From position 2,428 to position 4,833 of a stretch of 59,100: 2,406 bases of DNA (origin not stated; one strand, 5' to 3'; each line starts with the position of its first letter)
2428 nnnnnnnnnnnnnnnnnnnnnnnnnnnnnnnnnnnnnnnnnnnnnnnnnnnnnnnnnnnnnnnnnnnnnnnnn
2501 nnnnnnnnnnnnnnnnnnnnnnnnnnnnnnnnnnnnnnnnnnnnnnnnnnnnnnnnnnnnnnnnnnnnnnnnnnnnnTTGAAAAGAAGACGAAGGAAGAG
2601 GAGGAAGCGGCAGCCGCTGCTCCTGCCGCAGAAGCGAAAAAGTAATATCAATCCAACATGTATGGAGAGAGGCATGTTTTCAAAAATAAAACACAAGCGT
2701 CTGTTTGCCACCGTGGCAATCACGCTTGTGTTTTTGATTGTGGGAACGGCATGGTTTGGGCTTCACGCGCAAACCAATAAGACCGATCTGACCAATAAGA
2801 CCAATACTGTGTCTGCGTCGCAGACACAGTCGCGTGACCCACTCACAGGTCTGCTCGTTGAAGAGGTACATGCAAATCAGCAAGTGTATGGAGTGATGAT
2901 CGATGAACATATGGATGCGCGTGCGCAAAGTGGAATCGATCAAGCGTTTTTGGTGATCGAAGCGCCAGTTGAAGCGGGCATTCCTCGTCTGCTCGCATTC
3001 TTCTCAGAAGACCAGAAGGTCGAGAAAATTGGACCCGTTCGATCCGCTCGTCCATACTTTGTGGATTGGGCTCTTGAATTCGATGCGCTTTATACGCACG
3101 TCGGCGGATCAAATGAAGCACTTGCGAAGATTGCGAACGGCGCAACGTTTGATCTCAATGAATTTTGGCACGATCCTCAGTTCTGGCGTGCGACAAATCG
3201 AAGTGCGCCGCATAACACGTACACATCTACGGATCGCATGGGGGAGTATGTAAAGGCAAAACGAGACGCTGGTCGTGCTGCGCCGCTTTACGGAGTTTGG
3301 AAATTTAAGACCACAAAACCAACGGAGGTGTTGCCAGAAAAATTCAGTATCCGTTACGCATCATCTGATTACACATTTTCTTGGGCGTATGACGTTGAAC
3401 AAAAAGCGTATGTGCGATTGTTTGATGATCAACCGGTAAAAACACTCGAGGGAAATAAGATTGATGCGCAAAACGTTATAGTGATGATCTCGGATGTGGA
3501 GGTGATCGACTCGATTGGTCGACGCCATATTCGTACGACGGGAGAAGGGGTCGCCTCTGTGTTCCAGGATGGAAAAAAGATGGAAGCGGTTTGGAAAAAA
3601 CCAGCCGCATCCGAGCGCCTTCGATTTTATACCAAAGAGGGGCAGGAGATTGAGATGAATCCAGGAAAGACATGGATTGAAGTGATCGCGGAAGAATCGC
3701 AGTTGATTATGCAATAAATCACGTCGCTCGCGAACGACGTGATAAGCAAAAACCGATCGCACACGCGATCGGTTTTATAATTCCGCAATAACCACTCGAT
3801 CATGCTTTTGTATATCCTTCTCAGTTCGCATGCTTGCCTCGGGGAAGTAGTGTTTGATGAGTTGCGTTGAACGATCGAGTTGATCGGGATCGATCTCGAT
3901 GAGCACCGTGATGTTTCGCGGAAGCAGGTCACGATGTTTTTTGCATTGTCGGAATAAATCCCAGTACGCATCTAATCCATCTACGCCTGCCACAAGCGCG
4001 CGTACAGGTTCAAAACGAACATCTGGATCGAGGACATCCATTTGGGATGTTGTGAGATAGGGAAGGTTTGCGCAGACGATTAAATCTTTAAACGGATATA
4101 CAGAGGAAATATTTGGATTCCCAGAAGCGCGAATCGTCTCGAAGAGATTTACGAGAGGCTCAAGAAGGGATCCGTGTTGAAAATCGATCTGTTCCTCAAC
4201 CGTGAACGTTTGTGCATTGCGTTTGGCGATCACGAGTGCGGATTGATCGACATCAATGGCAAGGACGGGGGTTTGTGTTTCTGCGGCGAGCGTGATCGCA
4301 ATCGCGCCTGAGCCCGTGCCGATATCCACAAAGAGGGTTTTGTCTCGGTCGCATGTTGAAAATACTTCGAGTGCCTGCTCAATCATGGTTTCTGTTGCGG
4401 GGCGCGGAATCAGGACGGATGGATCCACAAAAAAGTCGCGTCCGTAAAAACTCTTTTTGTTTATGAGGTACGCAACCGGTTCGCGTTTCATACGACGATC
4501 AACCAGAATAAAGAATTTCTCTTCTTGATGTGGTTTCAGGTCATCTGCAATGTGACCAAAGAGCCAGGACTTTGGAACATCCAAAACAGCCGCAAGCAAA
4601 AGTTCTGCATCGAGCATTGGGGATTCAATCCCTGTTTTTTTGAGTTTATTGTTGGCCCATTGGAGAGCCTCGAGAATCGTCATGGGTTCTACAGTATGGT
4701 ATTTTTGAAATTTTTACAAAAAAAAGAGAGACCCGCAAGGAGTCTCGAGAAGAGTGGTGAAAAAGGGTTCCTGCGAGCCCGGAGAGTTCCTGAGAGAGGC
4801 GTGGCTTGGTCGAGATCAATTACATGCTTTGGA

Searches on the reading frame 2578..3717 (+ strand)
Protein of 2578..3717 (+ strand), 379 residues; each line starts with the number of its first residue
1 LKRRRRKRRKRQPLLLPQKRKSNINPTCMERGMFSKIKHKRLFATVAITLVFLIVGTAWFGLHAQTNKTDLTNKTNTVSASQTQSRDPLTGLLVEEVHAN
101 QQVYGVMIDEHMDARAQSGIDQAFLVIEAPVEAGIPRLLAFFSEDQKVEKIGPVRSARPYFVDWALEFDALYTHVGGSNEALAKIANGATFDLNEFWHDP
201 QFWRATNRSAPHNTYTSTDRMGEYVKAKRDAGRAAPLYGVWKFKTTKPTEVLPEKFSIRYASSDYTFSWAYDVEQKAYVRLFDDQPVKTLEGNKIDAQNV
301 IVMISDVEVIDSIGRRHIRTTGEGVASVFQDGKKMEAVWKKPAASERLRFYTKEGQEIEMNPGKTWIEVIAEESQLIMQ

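Call 71: search_protein_families(library=pfam, proteins=[window:2578-3717:+], max_evalue=0.001)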
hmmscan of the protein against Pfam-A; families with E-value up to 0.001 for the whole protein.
window:2578-3717:+ (379 aa): 2 families
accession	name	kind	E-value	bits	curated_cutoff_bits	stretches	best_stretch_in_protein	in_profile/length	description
PF11258.13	DUF3048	-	1.6e-40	139.1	25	1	89-228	1-145/148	Protein of unknown function (DUF3048) N-terminal domain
PF17479.7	DUF3048_C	-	5.7e-24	85.1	25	1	257-367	2-114/114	Protein of unknown function (DUF3048) C-terminal domain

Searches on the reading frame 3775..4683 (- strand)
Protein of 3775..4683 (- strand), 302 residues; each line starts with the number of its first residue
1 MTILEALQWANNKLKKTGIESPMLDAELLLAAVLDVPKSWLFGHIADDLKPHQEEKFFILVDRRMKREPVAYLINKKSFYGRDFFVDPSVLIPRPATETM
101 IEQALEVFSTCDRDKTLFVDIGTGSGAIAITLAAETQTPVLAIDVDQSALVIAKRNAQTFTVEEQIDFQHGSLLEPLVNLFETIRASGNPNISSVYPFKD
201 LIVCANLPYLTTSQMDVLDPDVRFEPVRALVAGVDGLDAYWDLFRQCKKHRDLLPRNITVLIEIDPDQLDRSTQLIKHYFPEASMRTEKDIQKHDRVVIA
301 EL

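Call 10: find_related_loci(query=window:3775-4683:-, collection=genome_contigs, flank=6000)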
Query window:3775-4683:- (302 aa) in genome_contigs; peptide patterns used: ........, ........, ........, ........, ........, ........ (x = any residue, [..] = any of these).
152 stretches matched a pattern; 14 encode a relative of the query (tblastn E <= 1e-3); 14 distinct loci.
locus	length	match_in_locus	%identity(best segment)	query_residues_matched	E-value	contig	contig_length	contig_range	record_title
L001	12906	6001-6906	89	1-302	0e+0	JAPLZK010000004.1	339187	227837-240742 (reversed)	MAG: Candidatus Uhrbacteria bacterium isolate LacPavin_0818_WC45_MAG_46_11 LacPavin_0818_WC45_scaffold_32488, whole geno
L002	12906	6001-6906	85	1-302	0e+0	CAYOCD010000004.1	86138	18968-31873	MAG TPA_asm: uncultured Gammaproteobacteria bacterium isolate SRP272421_co1_712 genome assembly, contig: NODE_315_length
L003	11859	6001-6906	85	1-302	0e+0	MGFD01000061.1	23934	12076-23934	MAG: Candidatus Uhrbacteria bacterium RIFOXYB2_FULL_45_11 rifoxyb2_full_scaffold_718, whole genome shotgun sequence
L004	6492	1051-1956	77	1-302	8e-162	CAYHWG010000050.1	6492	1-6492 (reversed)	MAG TPA_asm: uncultured Gammaproteobacteria bacterium isolate ERP119705_co15_652 genome assembly, contig: NODE_15176_len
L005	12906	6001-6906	74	1-302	8e-157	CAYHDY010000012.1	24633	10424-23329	MAG TPA_asm: uncultured Gammaproteobacteria bacterium isolate ERP119702_co1_211 genome assembly, contig: NODE_2097_lengt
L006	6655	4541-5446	72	1-302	2e-155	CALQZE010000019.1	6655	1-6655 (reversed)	MAG: Candidatus Uhrbacteria bacterium RIFOXYB12_FULL_58_10 isolate ZH-Jul18-43 genome assembly, contig: ZH-Jul18-C16522,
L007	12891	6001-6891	60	1-297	2e-124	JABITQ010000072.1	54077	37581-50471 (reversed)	MAG: Candidatus Uhrbacteria bacterium isolate SI072_bin28 k141_158777, whole genome shotgun sequence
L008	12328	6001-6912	60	1-302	7e-123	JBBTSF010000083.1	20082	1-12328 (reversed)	MAG: Patescibacteria group bacterium isolate H43-bin239_1 H43_bin239_1_000000000083, whole genome shotgun sequence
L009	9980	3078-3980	58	1-301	5e-122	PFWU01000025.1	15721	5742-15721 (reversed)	MAG: Candidatus Uhrbacteria bacterium CG_4_9_14_3_um_filter_50_9 CG_4_9_14_3_um_filter_150_scaffold_3574_c, whole genome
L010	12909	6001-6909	59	1-302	9e-120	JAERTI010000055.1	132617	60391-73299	MAG: Candidatus Uhrbacteria bacterium isolate BH28 c_000000010422, whole genome shotgun sequence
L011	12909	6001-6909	59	1-302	3e-119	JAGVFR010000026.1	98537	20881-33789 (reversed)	MAG: bacterium isolate DeMMO2_27 c_000000025817, whole genome shotgun sequence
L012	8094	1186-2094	59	1-302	5e-119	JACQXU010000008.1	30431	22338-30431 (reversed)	MAG: Candidatus Uhrbacteria bacterium isolate NC_groundwater_1523_Pr4_B-0.1um_41_4 SR1-18-B1_scaffold_117687, whole geno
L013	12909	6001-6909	58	1-302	3e-116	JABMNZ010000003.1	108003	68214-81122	MAG: Parcubacteria group bacterium isolate bin.251 k141_463403, whole genome shotgun sequence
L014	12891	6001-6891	59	1-296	6e-117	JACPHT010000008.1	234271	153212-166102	MAG: Candidatus Uhrbacteria bacterium isolate NC_groundwater_421_Ag_B-0.1um_41_26 GD18-4_B1_scaffold_1006349, whole geno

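Call 24: find_related_loci(query=window:3775-4683:-, collection=metagenome_contigs, flank=3000)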
Query window:3775-4683:- (302 aa) in metagenome_contigs; peptide patterns used: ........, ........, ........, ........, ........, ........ (x = any residue, [..] = any of these).
261 stretches matched a pattern; 11 encode a relative of the query (tblastn E <= 1e-3); 11 distinct loci.
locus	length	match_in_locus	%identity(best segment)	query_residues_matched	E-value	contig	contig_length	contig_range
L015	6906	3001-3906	85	1-302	0e+0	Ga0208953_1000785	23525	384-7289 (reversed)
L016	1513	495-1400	72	1-302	5e-166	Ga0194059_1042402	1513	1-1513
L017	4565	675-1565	60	1-297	4e-125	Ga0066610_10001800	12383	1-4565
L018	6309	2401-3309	60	1-302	2e-123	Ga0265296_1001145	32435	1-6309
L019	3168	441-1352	60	1-302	3e-127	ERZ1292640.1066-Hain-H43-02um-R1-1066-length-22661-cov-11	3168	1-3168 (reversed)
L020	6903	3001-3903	58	1-301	2e-122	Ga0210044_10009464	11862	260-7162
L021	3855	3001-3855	61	1-285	2e-124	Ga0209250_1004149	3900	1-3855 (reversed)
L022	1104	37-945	59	1-302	1e-131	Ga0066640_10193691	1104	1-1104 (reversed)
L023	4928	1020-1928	56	1-302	4e-117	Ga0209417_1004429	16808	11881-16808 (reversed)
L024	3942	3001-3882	50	1-294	5e-95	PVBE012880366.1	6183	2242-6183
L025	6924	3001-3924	47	1-302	6e-93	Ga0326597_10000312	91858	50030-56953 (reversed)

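Call 29: find_homologous_proteins(query=window:3775-4683:-, max_evalue=1e-60)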
Query window:3775-4683:- (302 aa): 351 proteins with E <= 1e-60 among 8000 candidates; the best 120 are listed.
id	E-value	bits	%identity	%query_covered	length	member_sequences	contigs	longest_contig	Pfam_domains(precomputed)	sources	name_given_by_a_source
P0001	2.2e-197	672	100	100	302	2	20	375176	PF13847.13,PF06325.20,PF05175.21,PF13649.13,PF09445.17,PF17827.7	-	-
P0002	6.9e-180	615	89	100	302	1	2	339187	PF13847.13,PF06325.20,PF05175.21,PF13649.13,PF09445.17,PF17827.7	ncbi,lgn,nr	ncbi:MAG: peptide chain release factor N(5)-glutamine methyltransferase [Candidatus Uhrbacteria bact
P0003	7.1e-174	595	88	100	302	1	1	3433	PF06325.20,PF05175.21,PF13649.13,PF09445.17,PF17827.7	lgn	-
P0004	1.8e-171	587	86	100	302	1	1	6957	PF13847.13,PF06325.20,PF05175.21,PF13649.13,PF17827.7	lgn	-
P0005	6.0e-170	582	85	100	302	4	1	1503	PF06325.20,PF05175.21,PF13649.13,PF17827.7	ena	-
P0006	1.9e-169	580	85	100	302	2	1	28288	PF06325.20,PF05175.21,PF13649.13,PF09445.17,PF17827.7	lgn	-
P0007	1.1e-166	571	84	100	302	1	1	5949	PF13847.13,PF06325.20,PF05175.21,PF13649.13,PF17827.7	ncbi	-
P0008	2.0e-158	544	79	100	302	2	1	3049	PF13847.13,PF06325.20,PF05175.21,PF13649.13,PF17827.7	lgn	-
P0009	2.2e-157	541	79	100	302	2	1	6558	PF06325.20,PF13649.13,PF17827.7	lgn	-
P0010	5.1e-157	540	77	100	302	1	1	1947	PF13847.13,PF06325.20,PF05175.21,PF13649.13,PF09445.17,PF17827.7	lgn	-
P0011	2.9e-154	531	77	100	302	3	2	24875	PF13847.13,PF06325.20,PF05175.21,PF13649.13,PF17827.7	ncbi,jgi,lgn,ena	jgi:release factor glutamine methyltransferase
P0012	1.1e-151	522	76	100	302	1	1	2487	PF13847.13,PF06325.20,PF13649.13,PF09445.17,PF17827.7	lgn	-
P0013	3.0e-146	504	72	100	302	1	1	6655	PF13847.13,PF06325.20,PF05175.21,PF13649.13,PF17827.7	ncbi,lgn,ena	-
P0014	5.2e-146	503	72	100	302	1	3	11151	PF13847.13,PF06325.20,PF05175.21,PF13649.13,PF17827.7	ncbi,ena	-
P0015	2.8e-145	501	73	100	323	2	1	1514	PF13847.13,PF06325.20,PF05175.21,PF13649.13,PF17827.7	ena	-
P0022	1.2e-132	460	66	100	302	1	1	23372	PF13847.13,PF06325.20,PF05175.21,PF13649.13,PF12847.14,PF09445.17,PF17827.7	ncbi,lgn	-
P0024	7.9e-124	431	62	100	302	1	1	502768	PF13847.13,PF06325.20,PF05175.21,PF13649.13,PF12847.14,PF17827.7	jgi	jgi:release factor glutamine methyltransferase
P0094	7.4e-107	375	88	64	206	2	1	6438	PF06325.20,PF05175.21,PF13649.13,PF09445.17,PF17827.7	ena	-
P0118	4.1e-100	353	54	100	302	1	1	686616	PF13847.13,PF05175.21,PF13649.13,PF17827.7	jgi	jgi:release factor glutamine methyltransferase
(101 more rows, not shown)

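Call 30: find_encoding_contigs(protein=P0003, flank=2500, max_places=2)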
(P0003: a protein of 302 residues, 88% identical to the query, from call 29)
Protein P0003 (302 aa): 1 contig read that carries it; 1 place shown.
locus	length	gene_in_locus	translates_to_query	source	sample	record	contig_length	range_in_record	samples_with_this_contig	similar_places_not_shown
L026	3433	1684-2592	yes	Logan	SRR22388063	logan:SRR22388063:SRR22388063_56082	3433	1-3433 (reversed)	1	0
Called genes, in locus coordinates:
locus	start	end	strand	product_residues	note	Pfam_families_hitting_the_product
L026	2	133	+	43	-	?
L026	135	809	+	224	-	PF00483:NTP_transferase, PF01128:IspD (weak), PF12804:NTP_transf_3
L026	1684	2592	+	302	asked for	PF17827:PrmC_N, PF06325:PrmA (weak), PF05175:MTS (faint), PF09445:Methyltransf_15 (faint), PF13649:Methyltransf_25 (faint)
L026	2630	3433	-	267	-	?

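Call 31: find_encoding_contigs(protein=P0004, flank=2500, max_places=2)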
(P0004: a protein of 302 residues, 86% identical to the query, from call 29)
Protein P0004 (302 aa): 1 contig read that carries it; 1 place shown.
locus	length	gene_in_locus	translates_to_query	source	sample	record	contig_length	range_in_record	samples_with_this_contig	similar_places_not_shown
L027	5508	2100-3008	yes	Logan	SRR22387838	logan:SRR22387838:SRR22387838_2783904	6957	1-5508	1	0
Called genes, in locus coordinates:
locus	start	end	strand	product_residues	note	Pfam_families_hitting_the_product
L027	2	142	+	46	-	?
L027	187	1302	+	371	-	PF03462:PCRF, PF00472:RF-1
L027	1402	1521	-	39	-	-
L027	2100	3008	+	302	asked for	PF17827:PrmC_N, PF05175:MTS (faint), PF06325:PrmA (weak), PF13847:Methyltransf_31 (weak), PF13649:Methyltransf_25 (faint)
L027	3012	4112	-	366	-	PF11258:DUF3048, PF17479:DUF3048_C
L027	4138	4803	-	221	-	PF01386:Ribosomal_L25p, PF14693:Ribosomal_TL5_C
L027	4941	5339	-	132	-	-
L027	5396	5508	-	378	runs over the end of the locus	PF01098:FTSW_RODA_SPOVE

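Call 32: find_encoding_contigs(protein=P0006, flank=2500, max_places=2)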
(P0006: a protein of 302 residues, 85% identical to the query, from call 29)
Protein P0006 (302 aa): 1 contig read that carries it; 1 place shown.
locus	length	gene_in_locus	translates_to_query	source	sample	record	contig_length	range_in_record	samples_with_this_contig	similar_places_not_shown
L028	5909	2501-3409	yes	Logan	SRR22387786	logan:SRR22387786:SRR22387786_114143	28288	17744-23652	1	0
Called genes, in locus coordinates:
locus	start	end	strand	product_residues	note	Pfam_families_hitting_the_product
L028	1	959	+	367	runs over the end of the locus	PF03462:PCRF, PF00472:RF-1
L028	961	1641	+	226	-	PF00483:NTP_transferase, PF01128:IspD (weak), PF12804:NTP_transf_3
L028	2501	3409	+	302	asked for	PF17827:PrmC_N, PF05175:MTS (weak), PF06325:PrmA (weak), PF09445:Methyltransf_15 (weak), PF13649:Methyltransf_25 (weak)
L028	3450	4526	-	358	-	PF11258:DUF3048, PF17479:DUF3048_C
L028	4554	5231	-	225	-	PF01386:Ribosomal_L25p, PF14693:Ribosomal_TL5_C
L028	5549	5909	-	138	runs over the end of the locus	-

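Call 33: find_encoding_contigs(protein=P0007, flank=2500, max_places=2)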
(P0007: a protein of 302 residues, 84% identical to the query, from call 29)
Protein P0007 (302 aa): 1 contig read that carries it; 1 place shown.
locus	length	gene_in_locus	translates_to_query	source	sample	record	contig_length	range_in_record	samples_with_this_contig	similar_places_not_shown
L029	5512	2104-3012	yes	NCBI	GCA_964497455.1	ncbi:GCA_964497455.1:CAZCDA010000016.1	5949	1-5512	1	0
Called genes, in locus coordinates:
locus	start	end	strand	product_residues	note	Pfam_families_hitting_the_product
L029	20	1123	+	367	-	PF03462:PCRF, PF00472:RF-1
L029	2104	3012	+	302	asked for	PF17827:PrmC_N, PF05175:MTS (weak), PF06325:PrmA, PF13847:Methyltransf_31 (weak), PF13649:Methyltransf_25 (weak)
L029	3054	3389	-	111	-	PF17479:DUF3048_C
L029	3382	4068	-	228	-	PF11258:DUF3048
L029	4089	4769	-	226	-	PF01386:Ribosomal_L25p, PF14693:Ribosomal_TL5_C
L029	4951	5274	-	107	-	-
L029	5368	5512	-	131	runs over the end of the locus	PF05635:23S_rRNA_IVP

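Call 34: find_encoding_contigs(protein=P0008, flank=2500, max_places=2)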
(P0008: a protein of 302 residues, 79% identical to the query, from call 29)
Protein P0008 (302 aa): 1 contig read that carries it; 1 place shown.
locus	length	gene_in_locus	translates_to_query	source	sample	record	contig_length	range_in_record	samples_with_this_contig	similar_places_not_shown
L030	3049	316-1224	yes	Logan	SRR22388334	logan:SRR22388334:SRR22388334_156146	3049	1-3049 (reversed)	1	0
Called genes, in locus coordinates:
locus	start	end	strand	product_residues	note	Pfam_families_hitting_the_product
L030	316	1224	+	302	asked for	PF17827:PrmC_N, PF05175:MTS (weak), PF06325:PrmA, PF13847:Methyltransf_31 (weak), PF13649:Methyltransf_25 (weak)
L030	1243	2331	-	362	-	PF11258:DUF3048, PF17479:DUF3048_C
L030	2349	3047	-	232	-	?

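Call 35: find_encoding_contigs(protein=P0009, flank=2500, max_places=2)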
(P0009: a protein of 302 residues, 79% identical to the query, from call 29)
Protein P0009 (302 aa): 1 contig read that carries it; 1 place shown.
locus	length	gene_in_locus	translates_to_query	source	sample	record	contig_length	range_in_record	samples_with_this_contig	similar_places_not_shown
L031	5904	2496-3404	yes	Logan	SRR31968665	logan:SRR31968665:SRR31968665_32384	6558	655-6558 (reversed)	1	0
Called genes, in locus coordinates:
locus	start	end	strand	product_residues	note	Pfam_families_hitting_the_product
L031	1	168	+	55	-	?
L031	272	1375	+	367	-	PF03462:PCRF, PF00472:RF-1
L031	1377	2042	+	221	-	PF00483:NTP_transferase, PF12804:NTP_transf_3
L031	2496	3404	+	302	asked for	PF17827:PrmC_N, PF06325:PrmA (weak), PF13649:Methyltransf_25 (faint)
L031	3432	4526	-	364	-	PF11258:DUF3048, PF17479:DUF3048_C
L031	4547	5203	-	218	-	PF01386:Ribosomal_L25p, PF14693:Ribosomal_TL5_C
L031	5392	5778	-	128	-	-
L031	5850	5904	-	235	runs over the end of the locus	?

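Call 36: find_encoding_contigs(protein=P0012, flank=2500, max_places=2)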
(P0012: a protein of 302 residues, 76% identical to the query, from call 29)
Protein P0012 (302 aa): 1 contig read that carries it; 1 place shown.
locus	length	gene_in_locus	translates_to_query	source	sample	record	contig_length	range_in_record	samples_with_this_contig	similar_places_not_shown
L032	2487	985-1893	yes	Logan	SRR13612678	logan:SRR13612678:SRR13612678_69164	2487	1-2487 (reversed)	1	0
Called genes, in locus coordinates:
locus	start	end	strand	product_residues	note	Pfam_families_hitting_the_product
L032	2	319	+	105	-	?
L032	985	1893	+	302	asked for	PF17827:PrmC_N, PF06325:PrmA (weak), PF13847:Methyltransf_31 (weak), PF09445:Methyltransf_15 (weak), PF13649:Methyltransf_25 (weak)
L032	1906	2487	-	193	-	?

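Call 37: find_encoding_contigs(protein=P0094, flank=2500, max_places=2)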
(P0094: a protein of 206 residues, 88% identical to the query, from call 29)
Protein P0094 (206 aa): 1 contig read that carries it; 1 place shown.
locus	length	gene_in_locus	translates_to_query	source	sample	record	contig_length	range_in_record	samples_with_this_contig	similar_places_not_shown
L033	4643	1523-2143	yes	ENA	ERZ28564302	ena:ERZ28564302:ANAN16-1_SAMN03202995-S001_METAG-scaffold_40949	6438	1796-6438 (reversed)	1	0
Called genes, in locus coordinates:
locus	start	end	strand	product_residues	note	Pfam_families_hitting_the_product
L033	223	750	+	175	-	-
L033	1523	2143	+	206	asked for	PF17827:PrmC_N, PF05175:MTS (weak), PF06325:PrmA, PF09445:Methyltransf_15 (weak), PF13649:Methyltransf_25 (weak)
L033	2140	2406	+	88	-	-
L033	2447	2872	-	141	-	PF17479:DUF3048_C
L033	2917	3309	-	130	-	PF11258:DUF3048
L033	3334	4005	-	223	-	PF01386:Ribosomal_L25p, PF14693:Ribosomal_TL5_C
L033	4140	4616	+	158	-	-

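Call 65: find_encoding_contigs(protein=P0022, flank=3000, max_places=1)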
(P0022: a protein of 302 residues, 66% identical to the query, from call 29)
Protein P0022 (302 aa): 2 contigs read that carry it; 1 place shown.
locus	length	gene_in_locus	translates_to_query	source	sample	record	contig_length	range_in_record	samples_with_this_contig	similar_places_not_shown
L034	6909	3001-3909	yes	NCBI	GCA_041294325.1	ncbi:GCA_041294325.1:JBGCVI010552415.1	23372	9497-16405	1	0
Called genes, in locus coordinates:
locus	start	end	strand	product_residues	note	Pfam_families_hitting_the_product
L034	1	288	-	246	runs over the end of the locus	PF00318:Ribosomal_S2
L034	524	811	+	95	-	PF01197:Ribosomal_L31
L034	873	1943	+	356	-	PF03462:PCRF, PF00472:RF-1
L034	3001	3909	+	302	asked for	PF17827:PrmC_N, PF06325:PrmA, PF05175:MTS (weak), PF12847:Methyltransf_18, PF13847:Methyltransf_31 (weak), PF09445:Methyltransf_15 (weak), PF13649:Methyltransf_25 (weak)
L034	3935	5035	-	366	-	PF11258:DUF3048, PF17479:DUF3048_C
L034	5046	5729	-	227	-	PF01386:Ribosomal_L25p, PF14693:Ribosomal_TL5_C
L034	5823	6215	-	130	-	-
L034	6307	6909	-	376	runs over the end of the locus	PF01098:FTSW_RODA_SPOVE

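Call 66: find_encoding_contigs(protein=P0024, flank=3000, max_places=1)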
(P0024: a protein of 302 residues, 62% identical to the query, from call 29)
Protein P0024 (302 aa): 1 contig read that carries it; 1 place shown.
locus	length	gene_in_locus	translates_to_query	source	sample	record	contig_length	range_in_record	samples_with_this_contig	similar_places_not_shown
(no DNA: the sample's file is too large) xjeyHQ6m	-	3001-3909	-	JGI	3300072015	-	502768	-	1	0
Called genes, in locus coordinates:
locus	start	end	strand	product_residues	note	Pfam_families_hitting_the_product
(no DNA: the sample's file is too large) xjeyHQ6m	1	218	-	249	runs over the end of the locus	PF00318:Ribosomal_S2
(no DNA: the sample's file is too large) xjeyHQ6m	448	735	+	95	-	PF01197:Ribosomal_L31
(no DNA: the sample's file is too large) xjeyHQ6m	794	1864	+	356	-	PF03462:PCRF, PF00472:RF-1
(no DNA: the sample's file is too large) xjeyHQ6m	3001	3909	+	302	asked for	PF17827:PrmC_N, PF06325:PrmA, PF05175:MTS (weak), PF12847:Methyltransf_18 (weak), PF13649:Methyltransf_25 (faint), PF13847:Methyltransf_31 (faint)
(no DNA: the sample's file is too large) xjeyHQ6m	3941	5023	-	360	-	PF11258:DUF3048, PF17479:DUF3048_C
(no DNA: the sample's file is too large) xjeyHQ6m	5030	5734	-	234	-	PF01386:Ribosomal_L25p, PF14693:Ribosomal_TL5_C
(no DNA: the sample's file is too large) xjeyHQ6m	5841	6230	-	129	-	-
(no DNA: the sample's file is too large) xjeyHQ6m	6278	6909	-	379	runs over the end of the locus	PF01098:FTSW_RODA_SPOVE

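Call 67: find_encoding_contigs(protein=P0118, flank=3000, max_places=1)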
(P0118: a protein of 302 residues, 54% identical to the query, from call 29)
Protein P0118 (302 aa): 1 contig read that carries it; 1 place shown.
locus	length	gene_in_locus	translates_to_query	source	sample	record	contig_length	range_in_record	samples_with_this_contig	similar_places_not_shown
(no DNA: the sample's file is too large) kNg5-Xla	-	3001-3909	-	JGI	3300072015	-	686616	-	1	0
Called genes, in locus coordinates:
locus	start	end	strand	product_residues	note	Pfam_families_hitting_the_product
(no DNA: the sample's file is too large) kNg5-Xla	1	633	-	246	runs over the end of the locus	PF00318:Ribosomal_S2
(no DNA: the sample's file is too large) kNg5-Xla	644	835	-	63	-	-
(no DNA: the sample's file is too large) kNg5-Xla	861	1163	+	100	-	PF01197:Ribosomal_L31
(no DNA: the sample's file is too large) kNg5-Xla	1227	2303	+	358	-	PF03462:PCRF, PF00472:RF-1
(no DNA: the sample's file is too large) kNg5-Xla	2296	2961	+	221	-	PF00483:NTP_transferase, PF01128:IspD (weak), PF12804:NTP_transf_3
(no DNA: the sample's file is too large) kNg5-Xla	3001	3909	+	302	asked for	PF17827:PrmC_N, PF05175:MTS (weak), PF13847:Methyltransf_31 (weak), PF13649:Methyltransf_25 (weak)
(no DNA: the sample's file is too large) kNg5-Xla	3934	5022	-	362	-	PF11258:DUF3048, PF17479:DUF3048_C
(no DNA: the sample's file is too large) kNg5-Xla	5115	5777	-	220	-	PF01386:Ribosomal_L25p, PF14693:Ribosomal_TL5_C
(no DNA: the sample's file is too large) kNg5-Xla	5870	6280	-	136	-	-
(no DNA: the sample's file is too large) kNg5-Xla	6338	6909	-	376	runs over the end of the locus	PF01098:FTSW_RODA_SPOVE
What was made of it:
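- The whole neighbourhood is syntenic (S2 / L31-RF1-(NTase)-RNA-PrmC / DUF3048-L25-FtsW; calls 31-35, 65-67), so fixed position alone does not argue for a cis role.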
